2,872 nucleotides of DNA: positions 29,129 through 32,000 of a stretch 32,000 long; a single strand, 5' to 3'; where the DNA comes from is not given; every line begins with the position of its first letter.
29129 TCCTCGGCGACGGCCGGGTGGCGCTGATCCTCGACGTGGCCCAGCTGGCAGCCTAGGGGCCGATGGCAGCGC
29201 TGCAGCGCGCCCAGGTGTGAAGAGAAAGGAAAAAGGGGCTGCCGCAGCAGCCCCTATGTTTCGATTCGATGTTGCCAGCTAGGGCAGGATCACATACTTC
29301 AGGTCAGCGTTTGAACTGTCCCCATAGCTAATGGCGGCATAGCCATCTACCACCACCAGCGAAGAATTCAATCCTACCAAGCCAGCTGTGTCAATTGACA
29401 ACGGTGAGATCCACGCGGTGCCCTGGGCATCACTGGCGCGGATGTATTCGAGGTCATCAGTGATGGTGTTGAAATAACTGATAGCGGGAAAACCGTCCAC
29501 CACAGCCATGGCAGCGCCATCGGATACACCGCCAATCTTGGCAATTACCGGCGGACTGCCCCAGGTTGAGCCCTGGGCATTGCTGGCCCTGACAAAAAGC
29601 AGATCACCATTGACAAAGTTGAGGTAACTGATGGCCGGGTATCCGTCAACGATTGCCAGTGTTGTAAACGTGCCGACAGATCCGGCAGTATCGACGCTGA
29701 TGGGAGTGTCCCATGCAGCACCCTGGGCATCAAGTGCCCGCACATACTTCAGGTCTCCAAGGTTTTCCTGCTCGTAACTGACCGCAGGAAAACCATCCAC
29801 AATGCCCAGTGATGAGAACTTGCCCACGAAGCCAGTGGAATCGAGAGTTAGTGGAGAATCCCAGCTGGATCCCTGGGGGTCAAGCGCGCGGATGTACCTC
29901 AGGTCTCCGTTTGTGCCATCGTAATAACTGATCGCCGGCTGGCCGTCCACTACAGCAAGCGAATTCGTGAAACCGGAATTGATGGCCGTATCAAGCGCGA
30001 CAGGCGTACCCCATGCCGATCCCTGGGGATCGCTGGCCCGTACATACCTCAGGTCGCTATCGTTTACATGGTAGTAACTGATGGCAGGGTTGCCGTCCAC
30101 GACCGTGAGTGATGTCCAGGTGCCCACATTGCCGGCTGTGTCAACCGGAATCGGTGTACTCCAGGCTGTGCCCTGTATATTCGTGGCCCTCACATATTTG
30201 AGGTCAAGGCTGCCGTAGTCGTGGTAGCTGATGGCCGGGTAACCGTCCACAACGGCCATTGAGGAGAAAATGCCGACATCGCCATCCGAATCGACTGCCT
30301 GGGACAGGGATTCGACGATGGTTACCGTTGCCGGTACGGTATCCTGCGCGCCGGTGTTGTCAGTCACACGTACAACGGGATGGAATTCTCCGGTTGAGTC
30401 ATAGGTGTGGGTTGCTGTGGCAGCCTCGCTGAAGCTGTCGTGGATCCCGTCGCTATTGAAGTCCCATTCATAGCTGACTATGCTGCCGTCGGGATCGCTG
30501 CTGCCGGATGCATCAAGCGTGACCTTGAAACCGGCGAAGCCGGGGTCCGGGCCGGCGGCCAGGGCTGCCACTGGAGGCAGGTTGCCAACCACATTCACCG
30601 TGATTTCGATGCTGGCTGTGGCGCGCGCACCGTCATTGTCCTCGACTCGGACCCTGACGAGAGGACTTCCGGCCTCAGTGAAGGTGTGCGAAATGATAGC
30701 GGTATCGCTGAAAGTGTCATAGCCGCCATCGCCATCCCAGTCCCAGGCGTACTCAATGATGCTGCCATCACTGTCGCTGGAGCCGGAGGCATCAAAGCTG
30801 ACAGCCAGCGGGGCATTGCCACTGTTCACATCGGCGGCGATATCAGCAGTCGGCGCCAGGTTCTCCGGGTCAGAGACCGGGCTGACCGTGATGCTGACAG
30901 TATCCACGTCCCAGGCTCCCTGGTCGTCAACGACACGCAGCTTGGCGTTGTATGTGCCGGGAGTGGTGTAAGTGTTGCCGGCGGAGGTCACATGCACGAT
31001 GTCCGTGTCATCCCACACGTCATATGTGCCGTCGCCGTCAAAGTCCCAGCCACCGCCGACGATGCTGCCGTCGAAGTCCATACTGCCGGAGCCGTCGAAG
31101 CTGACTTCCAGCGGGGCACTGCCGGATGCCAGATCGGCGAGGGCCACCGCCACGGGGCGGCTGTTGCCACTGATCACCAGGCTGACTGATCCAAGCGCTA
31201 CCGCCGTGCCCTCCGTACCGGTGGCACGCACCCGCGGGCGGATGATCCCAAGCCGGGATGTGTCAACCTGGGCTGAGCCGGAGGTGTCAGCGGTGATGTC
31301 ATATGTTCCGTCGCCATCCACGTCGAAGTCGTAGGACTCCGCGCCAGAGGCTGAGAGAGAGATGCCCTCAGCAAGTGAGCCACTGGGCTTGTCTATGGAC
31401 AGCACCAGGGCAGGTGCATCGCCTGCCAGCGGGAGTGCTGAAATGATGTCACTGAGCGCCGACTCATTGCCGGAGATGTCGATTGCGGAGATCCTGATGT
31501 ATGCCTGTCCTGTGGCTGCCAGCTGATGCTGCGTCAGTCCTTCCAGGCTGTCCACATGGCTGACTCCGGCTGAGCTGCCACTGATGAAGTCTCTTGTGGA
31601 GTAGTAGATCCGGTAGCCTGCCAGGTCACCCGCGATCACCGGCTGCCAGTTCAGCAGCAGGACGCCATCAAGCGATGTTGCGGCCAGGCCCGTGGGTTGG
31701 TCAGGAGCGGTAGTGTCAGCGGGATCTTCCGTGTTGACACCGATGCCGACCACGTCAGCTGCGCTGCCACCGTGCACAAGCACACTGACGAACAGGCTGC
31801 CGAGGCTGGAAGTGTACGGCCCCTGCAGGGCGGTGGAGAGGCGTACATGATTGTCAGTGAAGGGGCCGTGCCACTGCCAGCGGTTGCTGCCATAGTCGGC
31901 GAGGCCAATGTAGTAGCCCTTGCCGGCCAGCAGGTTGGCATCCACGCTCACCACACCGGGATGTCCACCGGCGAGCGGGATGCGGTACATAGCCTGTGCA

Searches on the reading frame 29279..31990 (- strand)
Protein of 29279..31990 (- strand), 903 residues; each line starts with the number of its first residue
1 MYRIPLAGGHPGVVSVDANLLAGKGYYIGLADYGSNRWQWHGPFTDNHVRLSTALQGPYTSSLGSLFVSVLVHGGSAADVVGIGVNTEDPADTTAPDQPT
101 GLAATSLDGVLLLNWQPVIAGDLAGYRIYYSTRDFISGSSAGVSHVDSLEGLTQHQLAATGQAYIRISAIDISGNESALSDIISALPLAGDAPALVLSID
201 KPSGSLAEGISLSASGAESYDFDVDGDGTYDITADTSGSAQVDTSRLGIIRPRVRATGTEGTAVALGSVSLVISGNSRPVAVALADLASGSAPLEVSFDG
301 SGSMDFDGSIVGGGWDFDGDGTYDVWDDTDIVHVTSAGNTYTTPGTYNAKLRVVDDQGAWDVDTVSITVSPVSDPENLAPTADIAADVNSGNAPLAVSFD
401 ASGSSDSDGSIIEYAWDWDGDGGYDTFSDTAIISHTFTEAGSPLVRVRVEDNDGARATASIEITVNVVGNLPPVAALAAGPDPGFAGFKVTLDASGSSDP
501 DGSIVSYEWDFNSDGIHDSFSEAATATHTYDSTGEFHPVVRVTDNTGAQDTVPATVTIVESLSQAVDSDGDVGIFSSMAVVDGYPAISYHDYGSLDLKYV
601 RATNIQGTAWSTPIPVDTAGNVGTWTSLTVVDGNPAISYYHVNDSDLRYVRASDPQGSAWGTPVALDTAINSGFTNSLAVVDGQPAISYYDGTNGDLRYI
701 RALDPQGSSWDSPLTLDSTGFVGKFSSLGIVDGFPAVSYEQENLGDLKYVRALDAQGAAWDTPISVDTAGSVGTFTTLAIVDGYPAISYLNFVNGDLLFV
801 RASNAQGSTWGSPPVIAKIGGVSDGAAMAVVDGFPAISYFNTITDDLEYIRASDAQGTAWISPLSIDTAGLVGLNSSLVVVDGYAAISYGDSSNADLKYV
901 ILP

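Call 10: search_protein_families(library=pfam, proteins=[window:29279-31990:-], max_evalue=0.001)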
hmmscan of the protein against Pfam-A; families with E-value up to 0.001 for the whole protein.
window:29279-31990:- (903 aa): 5 families
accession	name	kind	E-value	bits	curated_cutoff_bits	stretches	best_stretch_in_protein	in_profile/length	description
PF18911.6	PKD_4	-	5.2e-41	139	27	3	377-465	1-85/85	PKD domain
PF00801.26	PKD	-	3.6e-25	88.2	23.5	2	477-550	4-73/80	PKD domain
PF22352.2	K319L-like_PKD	-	9.5e-20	70.8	27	2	489-558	13-84/84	K319L-like, PKD domain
PF21027.3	Sde0182_C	-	6.6e-06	27.1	27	0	489-509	1-21/83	Cellulose-binding protein Sde0182, C-terminal domain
PF16323.11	DUF4959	-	3.1e-05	24.7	32.9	0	626-653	25-52/106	Domain of unknown function (DUF4959)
